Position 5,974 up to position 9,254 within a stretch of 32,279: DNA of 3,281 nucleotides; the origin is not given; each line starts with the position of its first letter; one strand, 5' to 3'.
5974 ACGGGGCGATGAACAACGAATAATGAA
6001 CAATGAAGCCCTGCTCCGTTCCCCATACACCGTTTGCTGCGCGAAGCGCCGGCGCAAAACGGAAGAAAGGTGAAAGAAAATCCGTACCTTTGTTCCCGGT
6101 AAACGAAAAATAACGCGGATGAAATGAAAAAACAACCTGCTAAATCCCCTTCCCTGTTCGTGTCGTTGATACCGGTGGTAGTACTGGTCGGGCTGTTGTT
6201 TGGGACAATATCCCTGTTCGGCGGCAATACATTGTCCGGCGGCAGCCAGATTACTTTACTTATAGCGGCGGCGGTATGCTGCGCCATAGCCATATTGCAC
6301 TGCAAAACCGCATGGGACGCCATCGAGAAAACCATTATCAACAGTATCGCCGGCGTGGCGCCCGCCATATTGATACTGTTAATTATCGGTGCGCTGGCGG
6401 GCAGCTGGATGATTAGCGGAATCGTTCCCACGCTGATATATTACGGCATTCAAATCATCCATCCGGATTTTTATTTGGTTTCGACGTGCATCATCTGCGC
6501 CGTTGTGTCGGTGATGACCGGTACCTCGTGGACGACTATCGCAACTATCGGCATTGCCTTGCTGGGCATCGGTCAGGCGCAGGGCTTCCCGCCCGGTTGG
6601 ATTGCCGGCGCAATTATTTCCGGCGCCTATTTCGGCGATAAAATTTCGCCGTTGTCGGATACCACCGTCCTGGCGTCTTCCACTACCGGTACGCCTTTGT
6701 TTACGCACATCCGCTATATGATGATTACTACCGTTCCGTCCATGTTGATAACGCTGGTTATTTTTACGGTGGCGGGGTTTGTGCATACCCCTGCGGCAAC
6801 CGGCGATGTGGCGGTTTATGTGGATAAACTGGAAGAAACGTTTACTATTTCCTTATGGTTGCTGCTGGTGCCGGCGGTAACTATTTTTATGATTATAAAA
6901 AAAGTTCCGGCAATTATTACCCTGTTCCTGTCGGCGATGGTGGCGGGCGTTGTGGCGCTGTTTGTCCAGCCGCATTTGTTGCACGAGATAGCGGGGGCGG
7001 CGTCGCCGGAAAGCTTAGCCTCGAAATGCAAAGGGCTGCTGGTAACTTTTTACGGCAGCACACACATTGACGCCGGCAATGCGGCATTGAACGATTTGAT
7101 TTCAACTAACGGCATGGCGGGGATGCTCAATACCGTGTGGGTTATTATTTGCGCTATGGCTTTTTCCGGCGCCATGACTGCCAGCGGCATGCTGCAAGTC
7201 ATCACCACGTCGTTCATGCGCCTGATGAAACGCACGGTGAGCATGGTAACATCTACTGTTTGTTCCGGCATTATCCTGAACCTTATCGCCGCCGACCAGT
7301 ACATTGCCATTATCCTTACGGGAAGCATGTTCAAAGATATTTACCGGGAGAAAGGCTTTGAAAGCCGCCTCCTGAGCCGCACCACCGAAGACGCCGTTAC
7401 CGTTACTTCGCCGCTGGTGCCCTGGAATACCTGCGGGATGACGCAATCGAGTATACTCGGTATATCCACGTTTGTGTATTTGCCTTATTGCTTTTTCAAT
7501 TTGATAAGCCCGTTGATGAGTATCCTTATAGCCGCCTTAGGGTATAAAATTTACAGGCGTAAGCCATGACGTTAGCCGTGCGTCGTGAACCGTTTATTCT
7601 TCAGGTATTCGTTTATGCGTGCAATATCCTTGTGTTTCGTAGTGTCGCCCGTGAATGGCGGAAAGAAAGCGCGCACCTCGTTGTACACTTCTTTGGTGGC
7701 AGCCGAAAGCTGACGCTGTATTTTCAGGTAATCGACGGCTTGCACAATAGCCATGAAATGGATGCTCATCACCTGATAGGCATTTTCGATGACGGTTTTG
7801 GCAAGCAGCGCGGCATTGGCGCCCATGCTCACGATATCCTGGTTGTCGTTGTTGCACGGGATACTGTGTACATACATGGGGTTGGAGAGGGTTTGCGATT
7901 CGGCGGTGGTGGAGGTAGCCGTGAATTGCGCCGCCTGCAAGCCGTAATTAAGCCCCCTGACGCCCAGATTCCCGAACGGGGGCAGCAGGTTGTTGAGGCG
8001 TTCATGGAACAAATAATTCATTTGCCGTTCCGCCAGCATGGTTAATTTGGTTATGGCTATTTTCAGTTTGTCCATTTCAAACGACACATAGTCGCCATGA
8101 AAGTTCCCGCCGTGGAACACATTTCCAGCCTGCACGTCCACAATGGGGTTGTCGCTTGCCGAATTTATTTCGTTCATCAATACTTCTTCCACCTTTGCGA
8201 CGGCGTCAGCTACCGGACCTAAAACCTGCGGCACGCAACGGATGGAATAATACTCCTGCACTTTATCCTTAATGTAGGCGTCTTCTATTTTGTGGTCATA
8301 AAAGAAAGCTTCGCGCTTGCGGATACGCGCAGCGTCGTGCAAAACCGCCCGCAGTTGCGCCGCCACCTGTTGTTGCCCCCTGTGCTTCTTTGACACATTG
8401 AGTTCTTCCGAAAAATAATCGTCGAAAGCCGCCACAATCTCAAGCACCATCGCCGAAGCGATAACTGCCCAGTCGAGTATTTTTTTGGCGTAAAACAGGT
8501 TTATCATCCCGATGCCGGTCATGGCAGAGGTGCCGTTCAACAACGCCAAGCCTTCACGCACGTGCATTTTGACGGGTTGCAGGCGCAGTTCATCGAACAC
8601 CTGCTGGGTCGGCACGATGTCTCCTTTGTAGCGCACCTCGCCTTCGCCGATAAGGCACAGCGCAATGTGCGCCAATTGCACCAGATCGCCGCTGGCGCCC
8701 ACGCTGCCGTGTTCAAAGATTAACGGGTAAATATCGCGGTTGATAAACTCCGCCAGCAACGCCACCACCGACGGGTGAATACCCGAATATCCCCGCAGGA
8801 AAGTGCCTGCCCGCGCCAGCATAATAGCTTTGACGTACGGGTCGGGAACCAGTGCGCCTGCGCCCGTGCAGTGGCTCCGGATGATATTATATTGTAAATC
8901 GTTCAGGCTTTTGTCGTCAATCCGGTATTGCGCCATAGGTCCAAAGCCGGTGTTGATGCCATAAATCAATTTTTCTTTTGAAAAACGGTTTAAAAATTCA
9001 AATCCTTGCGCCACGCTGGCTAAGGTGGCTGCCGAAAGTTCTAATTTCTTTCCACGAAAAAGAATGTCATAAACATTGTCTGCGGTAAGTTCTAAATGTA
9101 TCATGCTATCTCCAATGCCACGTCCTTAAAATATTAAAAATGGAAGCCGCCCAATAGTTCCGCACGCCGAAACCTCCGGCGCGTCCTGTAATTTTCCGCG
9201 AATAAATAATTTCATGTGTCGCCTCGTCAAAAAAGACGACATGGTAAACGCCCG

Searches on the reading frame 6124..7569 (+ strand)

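Call 74: search_protein_families(library=pfam, proteins=[window:6124-7569:+], max_evalue=0.00001)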
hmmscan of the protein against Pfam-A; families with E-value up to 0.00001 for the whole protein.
window:6124-7569:+ (481 aa): 1 family
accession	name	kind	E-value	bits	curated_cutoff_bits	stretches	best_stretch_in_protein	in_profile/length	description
PF03553.21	Na_H_antiporter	-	1.7e-47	162.6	23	1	167-473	1-302/303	Na+/H+ antiporter family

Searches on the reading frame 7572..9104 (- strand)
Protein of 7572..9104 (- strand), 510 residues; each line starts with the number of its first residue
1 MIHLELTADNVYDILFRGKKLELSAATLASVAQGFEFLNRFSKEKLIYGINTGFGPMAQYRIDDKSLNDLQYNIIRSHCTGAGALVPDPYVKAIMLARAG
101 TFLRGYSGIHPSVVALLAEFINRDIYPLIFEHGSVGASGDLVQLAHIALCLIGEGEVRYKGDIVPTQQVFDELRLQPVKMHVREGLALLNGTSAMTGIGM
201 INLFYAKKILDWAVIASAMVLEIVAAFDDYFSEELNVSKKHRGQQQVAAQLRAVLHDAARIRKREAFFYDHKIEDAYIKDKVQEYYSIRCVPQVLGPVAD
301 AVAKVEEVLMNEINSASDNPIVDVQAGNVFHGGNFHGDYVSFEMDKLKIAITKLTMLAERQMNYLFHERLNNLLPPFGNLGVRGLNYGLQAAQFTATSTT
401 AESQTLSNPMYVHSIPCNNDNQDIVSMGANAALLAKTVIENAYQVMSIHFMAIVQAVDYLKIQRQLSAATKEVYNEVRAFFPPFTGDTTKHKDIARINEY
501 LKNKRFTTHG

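Call 74: search_protein_families(library=pfam, proteins=[window:7572-9104:-], max_evalue=0.00001)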
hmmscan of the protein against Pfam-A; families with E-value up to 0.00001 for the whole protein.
window:7572-9104:- (510 aa): 1 family
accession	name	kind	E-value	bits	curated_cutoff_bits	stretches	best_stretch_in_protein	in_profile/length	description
PF00221.24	Lyase_aromatic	-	3.9e-163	543.9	27.3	1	6-479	1-466/466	Aromatic amino acid lyase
